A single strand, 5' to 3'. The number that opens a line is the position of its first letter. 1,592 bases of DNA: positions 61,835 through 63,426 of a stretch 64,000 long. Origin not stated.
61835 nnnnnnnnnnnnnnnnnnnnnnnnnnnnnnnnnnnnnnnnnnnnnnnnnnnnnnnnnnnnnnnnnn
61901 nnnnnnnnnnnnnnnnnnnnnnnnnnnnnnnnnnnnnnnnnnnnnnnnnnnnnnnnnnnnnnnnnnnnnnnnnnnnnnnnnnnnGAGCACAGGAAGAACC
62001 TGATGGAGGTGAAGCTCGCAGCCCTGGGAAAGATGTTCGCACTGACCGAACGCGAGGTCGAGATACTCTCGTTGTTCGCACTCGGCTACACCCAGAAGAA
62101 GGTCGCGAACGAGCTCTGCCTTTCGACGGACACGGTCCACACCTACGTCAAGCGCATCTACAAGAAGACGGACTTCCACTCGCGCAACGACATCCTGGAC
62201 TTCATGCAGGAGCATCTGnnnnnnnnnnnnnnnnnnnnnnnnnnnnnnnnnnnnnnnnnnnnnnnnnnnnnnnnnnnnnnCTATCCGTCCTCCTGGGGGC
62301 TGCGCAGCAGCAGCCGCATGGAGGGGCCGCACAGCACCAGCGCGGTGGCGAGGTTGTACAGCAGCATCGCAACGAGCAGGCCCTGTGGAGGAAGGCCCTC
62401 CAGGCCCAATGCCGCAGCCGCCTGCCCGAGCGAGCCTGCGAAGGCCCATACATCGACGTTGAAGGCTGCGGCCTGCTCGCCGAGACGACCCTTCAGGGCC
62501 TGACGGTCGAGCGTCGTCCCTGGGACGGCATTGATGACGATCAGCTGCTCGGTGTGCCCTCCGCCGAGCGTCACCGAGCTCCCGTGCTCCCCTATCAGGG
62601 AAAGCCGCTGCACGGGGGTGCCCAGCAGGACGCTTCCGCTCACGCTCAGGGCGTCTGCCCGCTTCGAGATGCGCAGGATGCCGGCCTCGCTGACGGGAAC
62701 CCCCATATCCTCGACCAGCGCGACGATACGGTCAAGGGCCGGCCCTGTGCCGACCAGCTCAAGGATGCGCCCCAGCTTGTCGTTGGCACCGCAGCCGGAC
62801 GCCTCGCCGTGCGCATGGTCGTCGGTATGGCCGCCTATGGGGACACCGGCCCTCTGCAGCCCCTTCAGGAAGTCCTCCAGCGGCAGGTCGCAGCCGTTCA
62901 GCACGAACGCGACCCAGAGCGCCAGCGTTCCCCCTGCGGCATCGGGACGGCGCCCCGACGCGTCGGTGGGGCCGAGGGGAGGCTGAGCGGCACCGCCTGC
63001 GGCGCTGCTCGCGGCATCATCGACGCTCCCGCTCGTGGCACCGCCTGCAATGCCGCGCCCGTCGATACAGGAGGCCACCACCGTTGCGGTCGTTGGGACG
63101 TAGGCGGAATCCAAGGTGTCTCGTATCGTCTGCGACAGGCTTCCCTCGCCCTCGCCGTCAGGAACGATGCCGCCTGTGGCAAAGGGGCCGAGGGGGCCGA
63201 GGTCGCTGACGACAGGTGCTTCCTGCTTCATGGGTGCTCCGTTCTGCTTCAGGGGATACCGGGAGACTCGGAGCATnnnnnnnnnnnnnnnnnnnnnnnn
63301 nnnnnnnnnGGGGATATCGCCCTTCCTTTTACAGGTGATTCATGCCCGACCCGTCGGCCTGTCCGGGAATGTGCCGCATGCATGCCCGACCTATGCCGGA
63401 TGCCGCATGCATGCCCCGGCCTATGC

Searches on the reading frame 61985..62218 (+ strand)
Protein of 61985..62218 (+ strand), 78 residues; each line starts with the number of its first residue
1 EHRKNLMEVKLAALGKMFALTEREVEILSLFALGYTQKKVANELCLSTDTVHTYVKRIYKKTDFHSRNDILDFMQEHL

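Call 78: search_solved_structures(query=window:61985-62218:+, max_evalue=0.01, show_alignments=2)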
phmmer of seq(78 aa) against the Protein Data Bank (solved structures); distinct sequences matched with E-value up to 0.01: 20.
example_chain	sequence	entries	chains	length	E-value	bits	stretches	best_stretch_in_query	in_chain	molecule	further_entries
7ve4_A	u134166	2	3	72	1.5e-06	31.4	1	19-75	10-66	DNA-binding response regulator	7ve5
2rnj_A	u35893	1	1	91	2.4e-06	30.8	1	19-74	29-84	Response regulator protein vraR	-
4gvp_A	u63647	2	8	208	6.5e-06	29.4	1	14-74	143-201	Response regulator protein vraR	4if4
7ve6_A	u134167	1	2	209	6.6e-06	29.4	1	14-74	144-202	Response regulator protein VraR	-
4wt0_B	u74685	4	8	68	7.1e-06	29.3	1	20-73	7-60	Response regulator receiver domain protein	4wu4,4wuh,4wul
4wsz_A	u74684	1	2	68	9.7e-06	28.9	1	20-72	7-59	Response regulator receiver domain protein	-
4ldz_A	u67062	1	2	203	2.1e-05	27.8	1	18-70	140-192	Transcriptional regulatory protein DesR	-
4zmr_A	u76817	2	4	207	4e-05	26.9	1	14-74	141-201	Response regulator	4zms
4hye_A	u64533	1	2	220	4.6e-05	26.8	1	15-74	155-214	Response regulator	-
8u3b_G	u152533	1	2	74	0.00016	25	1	19-70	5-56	Nitrate/nitrite response regulator protein NarL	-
1je8_A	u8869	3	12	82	0.00018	24.8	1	19-70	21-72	Nitrate/Nitrite Response Regulator Protein NARL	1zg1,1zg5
1zlj_A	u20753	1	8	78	0.00023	24.5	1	18-73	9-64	Dormancy Survival Regulator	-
1zlk_A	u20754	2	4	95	0.00032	24.1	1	17-73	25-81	Dormancy Survival Regulator | TWO COMPONENT TRANSCRIPTIONAL REGULATORY PROTEIN DEVR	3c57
1a04_A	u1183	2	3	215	0.00075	22.9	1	19-70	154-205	NITRATE/NITRITE RESPONSE REGULATOR PROTEIN NARL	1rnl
3kln_A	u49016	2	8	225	0.00079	22.8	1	16-71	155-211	Transcriptional regulator, LuxR family | Transcriptional regulator VpsT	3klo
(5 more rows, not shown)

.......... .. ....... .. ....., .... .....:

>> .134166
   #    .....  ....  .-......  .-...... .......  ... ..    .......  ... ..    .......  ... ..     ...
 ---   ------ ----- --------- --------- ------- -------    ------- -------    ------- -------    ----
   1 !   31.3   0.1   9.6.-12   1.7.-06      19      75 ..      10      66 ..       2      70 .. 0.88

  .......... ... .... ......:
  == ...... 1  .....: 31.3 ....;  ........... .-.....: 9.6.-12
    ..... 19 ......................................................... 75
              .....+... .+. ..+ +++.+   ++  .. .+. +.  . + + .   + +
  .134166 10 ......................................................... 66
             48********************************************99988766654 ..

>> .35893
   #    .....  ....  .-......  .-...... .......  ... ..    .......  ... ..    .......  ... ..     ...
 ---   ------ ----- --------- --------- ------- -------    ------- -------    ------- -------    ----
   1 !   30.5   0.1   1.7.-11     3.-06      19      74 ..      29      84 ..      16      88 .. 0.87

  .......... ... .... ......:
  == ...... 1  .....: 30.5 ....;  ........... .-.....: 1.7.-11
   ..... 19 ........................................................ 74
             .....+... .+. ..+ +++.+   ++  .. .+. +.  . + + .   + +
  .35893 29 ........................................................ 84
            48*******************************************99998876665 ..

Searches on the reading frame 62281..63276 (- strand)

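Call 43: search_protein_families(library=pfam, proteins=[window:62281-63276:-], max_evalue=0.01)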
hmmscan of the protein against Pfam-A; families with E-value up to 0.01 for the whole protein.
window:62281-63276:- (331 aa): 1 family
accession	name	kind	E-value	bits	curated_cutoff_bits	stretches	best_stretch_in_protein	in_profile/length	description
PF18484.6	CDCA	-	5e-07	30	29.2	1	111-280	26-153/184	Cadmium carbonic anhydrase repeat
